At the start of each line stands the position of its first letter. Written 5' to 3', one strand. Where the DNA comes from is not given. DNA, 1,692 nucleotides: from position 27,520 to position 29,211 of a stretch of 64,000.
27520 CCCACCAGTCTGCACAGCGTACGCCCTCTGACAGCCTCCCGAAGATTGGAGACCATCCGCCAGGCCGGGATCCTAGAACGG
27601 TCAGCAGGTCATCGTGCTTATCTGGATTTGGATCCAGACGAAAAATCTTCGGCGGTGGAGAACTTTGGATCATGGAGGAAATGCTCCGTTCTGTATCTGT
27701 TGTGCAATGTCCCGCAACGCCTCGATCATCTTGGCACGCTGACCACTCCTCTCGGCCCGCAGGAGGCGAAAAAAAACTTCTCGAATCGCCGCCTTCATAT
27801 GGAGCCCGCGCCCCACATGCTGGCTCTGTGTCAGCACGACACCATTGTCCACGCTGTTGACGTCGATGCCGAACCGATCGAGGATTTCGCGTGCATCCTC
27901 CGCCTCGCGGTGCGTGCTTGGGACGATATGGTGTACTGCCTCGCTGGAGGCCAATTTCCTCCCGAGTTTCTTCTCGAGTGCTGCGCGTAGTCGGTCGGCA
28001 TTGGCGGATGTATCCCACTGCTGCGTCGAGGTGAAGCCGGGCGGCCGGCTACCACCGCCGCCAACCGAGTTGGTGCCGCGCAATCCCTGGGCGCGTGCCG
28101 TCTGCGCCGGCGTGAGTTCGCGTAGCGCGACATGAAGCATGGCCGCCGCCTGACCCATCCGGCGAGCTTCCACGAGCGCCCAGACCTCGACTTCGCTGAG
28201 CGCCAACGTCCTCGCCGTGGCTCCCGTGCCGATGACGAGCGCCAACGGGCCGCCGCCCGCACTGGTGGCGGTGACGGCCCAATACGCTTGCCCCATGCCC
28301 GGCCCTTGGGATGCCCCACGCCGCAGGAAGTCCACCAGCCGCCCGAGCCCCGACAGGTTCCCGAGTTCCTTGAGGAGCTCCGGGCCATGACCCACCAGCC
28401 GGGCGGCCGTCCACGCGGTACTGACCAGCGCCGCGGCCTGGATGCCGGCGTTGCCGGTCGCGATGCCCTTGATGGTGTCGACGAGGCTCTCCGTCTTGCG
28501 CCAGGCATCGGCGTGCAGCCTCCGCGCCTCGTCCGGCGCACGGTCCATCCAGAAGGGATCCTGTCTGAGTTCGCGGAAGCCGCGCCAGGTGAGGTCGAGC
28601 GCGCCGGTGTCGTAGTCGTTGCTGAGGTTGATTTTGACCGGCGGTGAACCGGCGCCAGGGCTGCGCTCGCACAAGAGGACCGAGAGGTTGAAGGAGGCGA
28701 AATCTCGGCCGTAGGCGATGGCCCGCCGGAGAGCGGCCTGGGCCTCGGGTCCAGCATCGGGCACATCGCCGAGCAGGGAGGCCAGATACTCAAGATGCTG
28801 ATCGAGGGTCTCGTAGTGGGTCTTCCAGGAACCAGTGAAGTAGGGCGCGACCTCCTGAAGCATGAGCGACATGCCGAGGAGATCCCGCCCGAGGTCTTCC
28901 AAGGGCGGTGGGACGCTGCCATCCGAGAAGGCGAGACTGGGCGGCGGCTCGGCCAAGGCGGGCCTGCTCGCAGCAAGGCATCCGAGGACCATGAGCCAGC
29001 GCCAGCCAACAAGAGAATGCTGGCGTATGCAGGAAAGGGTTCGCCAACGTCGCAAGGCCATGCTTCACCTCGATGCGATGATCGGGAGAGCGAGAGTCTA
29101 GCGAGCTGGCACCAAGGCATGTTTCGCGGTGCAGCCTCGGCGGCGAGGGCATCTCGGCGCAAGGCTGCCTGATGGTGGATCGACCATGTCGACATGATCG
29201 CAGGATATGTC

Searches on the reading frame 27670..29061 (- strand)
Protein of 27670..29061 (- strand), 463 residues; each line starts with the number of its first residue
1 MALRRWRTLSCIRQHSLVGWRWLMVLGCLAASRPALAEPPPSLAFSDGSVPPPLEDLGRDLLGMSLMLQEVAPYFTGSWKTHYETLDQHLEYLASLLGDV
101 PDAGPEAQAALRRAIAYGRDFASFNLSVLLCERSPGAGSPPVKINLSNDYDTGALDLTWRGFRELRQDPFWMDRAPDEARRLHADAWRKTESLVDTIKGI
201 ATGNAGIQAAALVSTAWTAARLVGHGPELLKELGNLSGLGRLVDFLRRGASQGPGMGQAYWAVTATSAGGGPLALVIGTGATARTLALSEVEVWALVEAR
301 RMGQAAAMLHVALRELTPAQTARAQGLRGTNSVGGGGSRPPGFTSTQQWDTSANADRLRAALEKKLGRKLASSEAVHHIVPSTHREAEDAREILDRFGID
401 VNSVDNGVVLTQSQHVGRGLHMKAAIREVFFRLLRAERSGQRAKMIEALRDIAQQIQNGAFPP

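Call 10: search_protein_families(library=pfam, proteins=[window:27670-29061:-], max_evalue=0.1)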
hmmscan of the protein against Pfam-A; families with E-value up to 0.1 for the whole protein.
window:27670-29061:- (463 aa): 1 family
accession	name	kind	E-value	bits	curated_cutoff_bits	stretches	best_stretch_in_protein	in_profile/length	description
PF14412.12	AHH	-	1.2e-09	38.6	22.3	1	372-456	15-111/111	A nuclease family of the HNH/ENDO VII superfamily with conserved AHH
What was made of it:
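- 27670..29061 (-): Intact toxin gene A (463 aa): N-terminal signal peptide (..PALA|EPPP), ~340-aa N-terminal region, C-terminal AHH nuclease. Pfam AHH PF14412 at 38.6 bits against a cut-off of 22.3 (call 10).
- On Tox-AHH nuclease (Pfam PF14412): 38.6 bits against a cut-off of 22.3, residues 372-456 (call 10).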

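Call 15: find_encoding_contigs(protein=window:27670-29061:-, flank=10000, max_places=6)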
Protein window:27670-29061:- (463 aa): no gene with exactly this product is on record in the collection.

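Call 25: find_homologous_proteins(query=window:27670-29061:-)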
Query window:27670-29061:- (463 aa): 16 proteins with E <= 0.001 among 8000 candidates.
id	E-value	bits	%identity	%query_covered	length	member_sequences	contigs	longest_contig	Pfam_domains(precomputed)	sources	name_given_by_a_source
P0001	1.4e-280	949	100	92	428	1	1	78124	PF14412.13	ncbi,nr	ncbi:MAG TPA: AHH domain-containing protein [Polyangia bacterium]|nr:AHH domain-containing protein [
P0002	2.2e-246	836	81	100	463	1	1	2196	PF14412.13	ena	-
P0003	1.1e-235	801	78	100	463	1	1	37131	PF14412.13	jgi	jgi:hypothetical protein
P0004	1.7e-232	791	76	100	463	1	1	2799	PF14412.13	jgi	jgi:hypothetical protein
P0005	4.3e-232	789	78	100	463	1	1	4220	PF14412.13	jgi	jgi:hypothetical protein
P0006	4.5e-227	773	76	100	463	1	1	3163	PF14412.13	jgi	jgi:hypothetical protein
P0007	3.0e-225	767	80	93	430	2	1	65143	PF14412.13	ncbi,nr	ncbi:MAG TPA: AHH domain-containing protein [Polyangia bacterium]|nr:AHH domain-containing protein [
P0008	6.7e-208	709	80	86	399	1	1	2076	PF14412.13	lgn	-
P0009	3.3e-187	641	80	51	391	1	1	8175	PF14412.13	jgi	jgi:hypothetical protein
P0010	6.9e-184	630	73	86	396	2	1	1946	PF14412.13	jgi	jgi:hypothetical protein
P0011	2.4e-179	615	72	86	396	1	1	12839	PF14412.13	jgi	jgi:hypothetical protein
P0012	4.1e-149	516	83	63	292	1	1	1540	PF14412.13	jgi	jgi:hypothetical protein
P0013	1.4e-131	458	78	59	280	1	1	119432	PF14412.13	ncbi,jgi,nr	ncbi:MAG TPA: AHH domain-containing protein [Polyangia bacterium]|jgi:hypothetical protein|nr:AHH do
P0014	6.8e-77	278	42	91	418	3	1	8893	PF14412.13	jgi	jgi:hypothetical protein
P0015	1.7e-76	276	43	90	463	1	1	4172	PF14412.13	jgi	jgi:hypothetical protein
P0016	8.4e-67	244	40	87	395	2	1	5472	PF14412.13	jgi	jgi:hypothetical protein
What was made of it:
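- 27670..29061 (-): 100% identical to an NCBI 'MAG TPA: AHH domain-containing protein [Polyangia bacterium]' (call 25).
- Tried and rejected: The exact toxin protein is not on record in the contig index, probably because the public annotation starts later (calls 15, 25).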

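Call 27: find_encoding_contigs(protein=P0007, flank=10000, max_places=3)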
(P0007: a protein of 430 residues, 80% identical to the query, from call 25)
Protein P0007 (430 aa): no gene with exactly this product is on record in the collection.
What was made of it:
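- Tried and rejected: P0007 was not retrievable (call 27).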

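Call 28: find_encoding_contigs(protein=P0003, flank=10000, max_places=3)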
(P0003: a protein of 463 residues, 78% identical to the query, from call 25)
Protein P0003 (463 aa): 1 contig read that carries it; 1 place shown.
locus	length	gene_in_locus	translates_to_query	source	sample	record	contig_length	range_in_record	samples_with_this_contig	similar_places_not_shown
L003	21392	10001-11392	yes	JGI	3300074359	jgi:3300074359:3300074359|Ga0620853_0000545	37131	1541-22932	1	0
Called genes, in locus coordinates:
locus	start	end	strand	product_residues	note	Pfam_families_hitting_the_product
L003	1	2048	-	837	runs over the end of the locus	PF00069:Pkinase, PF03109:ABC1 (faint), PF07714:PK_Tyr_Ser-Thr, PF13424:TPR_12 (faint), PF13428:TPR_14 (faint), PF07719:TPR_2 (faint), PF14559:TPR_19 (faint), PF13414:TPR_11 (faint)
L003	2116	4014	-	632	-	PF13620:CarboxypepD_reg, PF13435:Cytochrome_C554 (faint)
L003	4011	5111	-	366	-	PF05048:NosD, PF13229:Beta_helix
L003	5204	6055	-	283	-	PF00941:FAD_binding_5, PF03450:CO_deh_flav_C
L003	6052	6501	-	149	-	PF00111:Fer2, PF01799:Fer2_2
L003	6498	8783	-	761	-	PF01315:Ald_Xan_dh_C, PF02738:MoCoBD_1, PF20256:MoCoBD_2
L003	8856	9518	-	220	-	-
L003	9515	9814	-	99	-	-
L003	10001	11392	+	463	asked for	PF14412:AHH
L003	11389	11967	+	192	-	PF07791:Imm11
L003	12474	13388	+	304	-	-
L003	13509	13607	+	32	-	-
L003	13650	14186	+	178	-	PF01625:PMSR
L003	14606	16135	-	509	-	-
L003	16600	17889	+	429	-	PF00275:EPSP_synthase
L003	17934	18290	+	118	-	-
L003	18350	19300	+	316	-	-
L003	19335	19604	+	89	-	-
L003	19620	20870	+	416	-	PF04339:FemAB_like, PF13480:Acetyltransf_6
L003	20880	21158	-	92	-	-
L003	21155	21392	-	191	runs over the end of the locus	PF05685:Uma2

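Call 29: find_encoding_contigs(protein=P0013, flank=10000, max_places=3)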
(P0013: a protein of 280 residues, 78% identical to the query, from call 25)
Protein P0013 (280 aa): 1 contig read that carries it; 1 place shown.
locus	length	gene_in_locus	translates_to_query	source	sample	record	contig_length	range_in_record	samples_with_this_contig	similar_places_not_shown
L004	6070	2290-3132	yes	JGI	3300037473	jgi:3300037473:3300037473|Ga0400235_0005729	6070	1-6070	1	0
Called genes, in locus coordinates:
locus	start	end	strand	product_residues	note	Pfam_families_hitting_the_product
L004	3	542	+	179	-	?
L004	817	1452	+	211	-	PF00510:COX3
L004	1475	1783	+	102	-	PF03626:COX4_pro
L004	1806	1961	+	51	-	-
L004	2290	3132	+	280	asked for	PF14412:AHH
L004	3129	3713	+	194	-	PF07791:Imm11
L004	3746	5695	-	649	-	PF01510:Amidase_2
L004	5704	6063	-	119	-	PF16697:Yop-YscD_cpl, PF00498:FHA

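Call 34: find_encoding_contigs(protein=P0011, flank=6000, max_places=3)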
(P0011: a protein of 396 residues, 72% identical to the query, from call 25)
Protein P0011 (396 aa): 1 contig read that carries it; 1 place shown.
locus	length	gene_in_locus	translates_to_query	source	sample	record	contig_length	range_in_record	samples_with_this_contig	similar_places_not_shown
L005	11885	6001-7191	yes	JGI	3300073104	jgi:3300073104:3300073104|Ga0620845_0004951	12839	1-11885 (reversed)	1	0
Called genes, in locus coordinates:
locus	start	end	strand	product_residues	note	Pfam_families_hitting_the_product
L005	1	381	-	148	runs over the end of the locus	PF01152:Bac_globin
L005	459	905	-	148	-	PF04773:FecR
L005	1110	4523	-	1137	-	-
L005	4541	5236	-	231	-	-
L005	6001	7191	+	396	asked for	PF14412:AHH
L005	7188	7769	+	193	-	PF07791:Imm11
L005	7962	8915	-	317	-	-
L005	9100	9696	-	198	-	-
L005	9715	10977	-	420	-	-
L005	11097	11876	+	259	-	PF03372:Exo_endo_phos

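Call 35: find_encoding_contigs(protein=P0009, flank=6000, max_places=3)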
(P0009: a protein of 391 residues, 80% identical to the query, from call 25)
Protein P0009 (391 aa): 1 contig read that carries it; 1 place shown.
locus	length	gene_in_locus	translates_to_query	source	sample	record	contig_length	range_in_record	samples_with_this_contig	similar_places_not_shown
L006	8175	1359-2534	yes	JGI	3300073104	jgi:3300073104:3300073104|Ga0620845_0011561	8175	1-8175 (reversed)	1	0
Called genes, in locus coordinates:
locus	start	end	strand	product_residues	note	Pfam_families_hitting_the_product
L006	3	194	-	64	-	?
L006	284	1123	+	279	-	PF00004:AAA, PF07724:AAA_2 (faint), PF07728:AAA_5, PF13401:AAA_22 (faint)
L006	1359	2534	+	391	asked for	PF14412:AHH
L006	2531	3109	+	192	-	PF07791:Imm11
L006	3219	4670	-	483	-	PF22484:DUF6986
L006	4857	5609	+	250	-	PF09976:TPR_21 (weak), PF13174:TPR_6 (faint), PF13424:TPR_12 (faint), PF07719:TPR_2 (faint), PF13428:TPR_14 (faint), PF13432:TPR_16 (faint), PF00515:TPR_1 (faint)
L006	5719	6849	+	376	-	PF13570:Beta-prop_ACSF4, PF25293:Beta-prop_EMC1_N (faint), PF13360:PQQ_2, PF01011:PQQ (weak)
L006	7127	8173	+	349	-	?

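Call 36: find_encoding_contigs(protein=P0005, flank=6000, max_places=3)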
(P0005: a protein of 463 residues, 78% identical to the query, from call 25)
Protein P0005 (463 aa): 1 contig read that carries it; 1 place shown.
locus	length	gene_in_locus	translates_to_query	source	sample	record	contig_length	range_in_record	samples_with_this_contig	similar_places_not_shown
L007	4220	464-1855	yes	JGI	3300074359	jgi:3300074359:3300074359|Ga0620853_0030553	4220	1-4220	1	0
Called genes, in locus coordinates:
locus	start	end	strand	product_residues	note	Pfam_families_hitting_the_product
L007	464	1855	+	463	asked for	PF14412:AHH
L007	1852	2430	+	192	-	PF07791:Imm11 (weak)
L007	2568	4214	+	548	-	PF02254:TrkA_N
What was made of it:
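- The units sit in unrelated genomic contexts (calls 28, 29, 34-36).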

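Call 44: search_protein_families(library=ncbifam, proteins=[window:27670-29061:-], max_evalue=0.01)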
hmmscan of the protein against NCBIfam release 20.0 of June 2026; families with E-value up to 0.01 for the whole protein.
window:27670-29061:- (463 aa): 0 families

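Call 46: find_encoding_contigs(protein=P0004, flank=3000, max_places=3)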
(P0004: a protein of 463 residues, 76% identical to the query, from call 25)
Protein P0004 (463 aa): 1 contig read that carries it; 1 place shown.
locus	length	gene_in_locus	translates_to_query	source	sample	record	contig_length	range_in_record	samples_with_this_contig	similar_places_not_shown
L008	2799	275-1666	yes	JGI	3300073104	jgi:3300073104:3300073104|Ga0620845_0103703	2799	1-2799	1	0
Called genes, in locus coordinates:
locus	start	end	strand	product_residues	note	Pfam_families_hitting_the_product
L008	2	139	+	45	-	?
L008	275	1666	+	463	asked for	PF14412:AHH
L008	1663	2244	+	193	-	PF07791:Imm11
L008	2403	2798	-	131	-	?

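Call 47: find_encoding_contigs(protein=P0006, flank=3000, max_places=3)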
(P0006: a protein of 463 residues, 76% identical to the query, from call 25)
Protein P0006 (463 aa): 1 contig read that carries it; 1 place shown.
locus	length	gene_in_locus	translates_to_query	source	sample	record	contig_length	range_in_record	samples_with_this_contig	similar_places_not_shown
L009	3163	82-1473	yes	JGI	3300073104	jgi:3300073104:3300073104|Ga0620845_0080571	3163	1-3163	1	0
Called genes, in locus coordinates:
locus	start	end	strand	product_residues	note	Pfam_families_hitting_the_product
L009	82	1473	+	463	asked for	PF14412:AHH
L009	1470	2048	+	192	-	PF07791:Imm11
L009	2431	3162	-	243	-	?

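Call 48: find_encoding_contigs(protein=P0014, flank=6000, max_places=3)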
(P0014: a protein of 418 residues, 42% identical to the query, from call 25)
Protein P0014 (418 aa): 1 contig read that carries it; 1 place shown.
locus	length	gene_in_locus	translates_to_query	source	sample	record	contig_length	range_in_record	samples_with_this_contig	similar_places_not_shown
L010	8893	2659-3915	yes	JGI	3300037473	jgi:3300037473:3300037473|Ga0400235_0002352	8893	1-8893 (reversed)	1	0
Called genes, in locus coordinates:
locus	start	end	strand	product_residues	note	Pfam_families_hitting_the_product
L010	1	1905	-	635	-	?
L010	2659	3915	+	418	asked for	PF14412:AHH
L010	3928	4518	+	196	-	PF07791:Imm11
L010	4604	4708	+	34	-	-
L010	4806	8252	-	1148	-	PF01048:PNP_UDP_1 (faint), PF13191:AAA_16 (weak), PF13424:TPR_12 (weak)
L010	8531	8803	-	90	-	-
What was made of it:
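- The precomputed Pfam labels of genes called in the related loci show none either (calls 28, 29, 34-36, 46-48).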

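Call 52: find_related_loci(query=A4, collection=genome_contigs, flank=4000)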
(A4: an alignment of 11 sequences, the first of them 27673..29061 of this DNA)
Query A4 (463 aa) in genome_contigs; peptide patterns used: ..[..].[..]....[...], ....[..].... (x = any residue, [..] = any of these).
159 stretches matched a pattern, but none encodes a relative of the query by tblastn (E <= 1e-3).
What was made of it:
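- Tried and rejected: A protein-profile scan of the same collection also gave 0 relatives (call 52).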

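Call 79: find_encoding_contigs(protein=P0008, flank=3000, max_places=4)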
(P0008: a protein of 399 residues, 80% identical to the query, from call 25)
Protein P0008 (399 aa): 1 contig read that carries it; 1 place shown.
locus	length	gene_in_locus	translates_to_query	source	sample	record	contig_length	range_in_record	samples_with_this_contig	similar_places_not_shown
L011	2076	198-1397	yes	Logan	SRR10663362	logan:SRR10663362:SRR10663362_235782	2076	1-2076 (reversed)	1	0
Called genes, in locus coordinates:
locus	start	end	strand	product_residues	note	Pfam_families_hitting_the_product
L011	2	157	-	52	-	?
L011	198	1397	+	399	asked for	PF14412:AHH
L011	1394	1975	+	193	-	PF07791:Imm11 (weak)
